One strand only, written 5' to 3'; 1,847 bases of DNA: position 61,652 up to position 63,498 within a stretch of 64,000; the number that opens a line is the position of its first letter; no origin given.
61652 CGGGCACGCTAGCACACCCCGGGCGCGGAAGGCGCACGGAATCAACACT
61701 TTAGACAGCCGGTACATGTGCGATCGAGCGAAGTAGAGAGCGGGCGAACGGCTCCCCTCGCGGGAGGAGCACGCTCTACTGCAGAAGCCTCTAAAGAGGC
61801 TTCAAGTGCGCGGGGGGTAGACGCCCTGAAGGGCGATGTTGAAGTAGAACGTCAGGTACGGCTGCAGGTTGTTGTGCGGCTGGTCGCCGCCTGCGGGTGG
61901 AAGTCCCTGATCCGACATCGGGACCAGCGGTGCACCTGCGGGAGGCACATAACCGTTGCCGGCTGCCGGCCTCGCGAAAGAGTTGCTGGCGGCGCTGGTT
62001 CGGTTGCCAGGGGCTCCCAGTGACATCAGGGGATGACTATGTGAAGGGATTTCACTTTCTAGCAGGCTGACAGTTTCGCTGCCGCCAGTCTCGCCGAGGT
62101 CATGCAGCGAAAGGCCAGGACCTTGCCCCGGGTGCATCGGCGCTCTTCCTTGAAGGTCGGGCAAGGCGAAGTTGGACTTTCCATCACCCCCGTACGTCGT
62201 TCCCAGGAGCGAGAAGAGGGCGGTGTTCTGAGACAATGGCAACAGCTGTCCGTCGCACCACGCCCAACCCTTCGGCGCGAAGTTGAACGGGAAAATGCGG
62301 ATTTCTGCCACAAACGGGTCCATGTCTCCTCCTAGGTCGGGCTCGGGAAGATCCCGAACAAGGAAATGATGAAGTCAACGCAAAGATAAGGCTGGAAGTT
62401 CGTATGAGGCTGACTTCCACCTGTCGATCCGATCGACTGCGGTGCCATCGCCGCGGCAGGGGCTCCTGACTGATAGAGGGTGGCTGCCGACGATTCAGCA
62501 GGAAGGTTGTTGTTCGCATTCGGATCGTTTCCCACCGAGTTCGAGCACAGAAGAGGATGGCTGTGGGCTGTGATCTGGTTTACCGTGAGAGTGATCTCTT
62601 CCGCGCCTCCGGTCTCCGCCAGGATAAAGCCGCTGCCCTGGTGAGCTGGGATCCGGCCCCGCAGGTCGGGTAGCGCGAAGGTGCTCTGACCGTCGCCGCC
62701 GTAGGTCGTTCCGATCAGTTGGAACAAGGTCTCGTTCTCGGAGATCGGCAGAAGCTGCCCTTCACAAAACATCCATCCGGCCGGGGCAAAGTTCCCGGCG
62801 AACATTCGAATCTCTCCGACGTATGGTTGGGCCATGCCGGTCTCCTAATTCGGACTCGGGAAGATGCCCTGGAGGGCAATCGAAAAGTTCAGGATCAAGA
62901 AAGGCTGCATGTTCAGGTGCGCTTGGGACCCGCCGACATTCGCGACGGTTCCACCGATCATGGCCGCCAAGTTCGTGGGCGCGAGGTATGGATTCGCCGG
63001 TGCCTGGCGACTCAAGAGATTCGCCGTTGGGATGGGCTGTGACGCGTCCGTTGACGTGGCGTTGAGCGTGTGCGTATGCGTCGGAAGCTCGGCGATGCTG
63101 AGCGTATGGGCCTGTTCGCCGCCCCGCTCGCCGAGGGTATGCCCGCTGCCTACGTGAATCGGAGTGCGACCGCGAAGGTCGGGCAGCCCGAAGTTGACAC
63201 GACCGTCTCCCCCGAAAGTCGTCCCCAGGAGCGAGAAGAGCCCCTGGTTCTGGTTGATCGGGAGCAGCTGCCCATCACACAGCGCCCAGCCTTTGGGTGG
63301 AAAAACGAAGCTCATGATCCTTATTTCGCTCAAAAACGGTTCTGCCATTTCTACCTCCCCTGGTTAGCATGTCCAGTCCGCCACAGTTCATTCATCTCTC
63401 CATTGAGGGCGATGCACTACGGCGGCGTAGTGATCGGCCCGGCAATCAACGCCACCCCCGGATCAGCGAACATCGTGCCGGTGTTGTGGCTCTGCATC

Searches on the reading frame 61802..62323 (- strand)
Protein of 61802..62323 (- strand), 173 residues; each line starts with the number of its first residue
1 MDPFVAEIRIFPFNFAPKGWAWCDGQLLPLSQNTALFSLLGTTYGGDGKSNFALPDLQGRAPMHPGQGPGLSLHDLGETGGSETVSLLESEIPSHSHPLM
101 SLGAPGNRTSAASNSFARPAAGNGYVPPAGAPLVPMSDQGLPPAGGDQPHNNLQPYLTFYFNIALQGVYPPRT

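Call 93: search_protein_families(library=pfam, proteins=[window:61802-62323:-], max_evalue=0.001)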
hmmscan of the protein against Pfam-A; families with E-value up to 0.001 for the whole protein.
window:61802-62323:- (173 aa): 1 family
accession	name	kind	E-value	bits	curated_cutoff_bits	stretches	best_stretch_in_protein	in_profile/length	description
PF07484.17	Collar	-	1.4e-27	95.8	24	1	7-62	2-57/57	Phage Tail Collar Domain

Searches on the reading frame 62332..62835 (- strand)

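Call 93: search_protein_families(library=pfam, proteins=[window:62332-62835:-], max_evalue=0.001)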
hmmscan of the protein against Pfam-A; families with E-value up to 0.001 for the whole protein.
window:62332-62835:- (167 aa): 1 family
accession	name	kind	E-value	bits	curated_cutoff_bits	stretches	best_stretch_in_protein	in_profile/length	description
PF07484.17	Collar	-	6.1e-30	103.4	24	1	7-63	1-57/57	Phage Tail Collar Domain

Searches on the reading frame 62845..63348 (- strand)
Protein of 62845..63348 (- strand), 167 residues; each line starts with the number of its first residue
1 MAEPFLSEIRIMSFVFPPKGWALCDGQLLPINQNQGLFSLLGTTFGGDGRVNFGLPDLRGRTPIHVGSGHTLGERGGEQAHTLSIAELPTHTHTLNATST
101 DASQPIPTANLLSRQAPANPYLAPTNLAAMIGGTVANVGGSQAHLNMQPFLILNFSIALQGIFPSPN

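Call 93: search_protein_families(library=pfam, proteins=[window:62845-63348:-], max_evalue=0.001)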
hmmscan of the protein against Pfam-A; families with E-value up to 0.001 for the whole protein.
window:62845-63348:- (167 aa): 1 family
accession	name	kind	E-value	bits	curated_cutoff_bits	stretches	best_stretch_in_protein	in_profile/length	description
PF07484.17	Collar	-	3.3e-26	91.5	24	1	8-63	2-57/57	Phage Tail Collar Domain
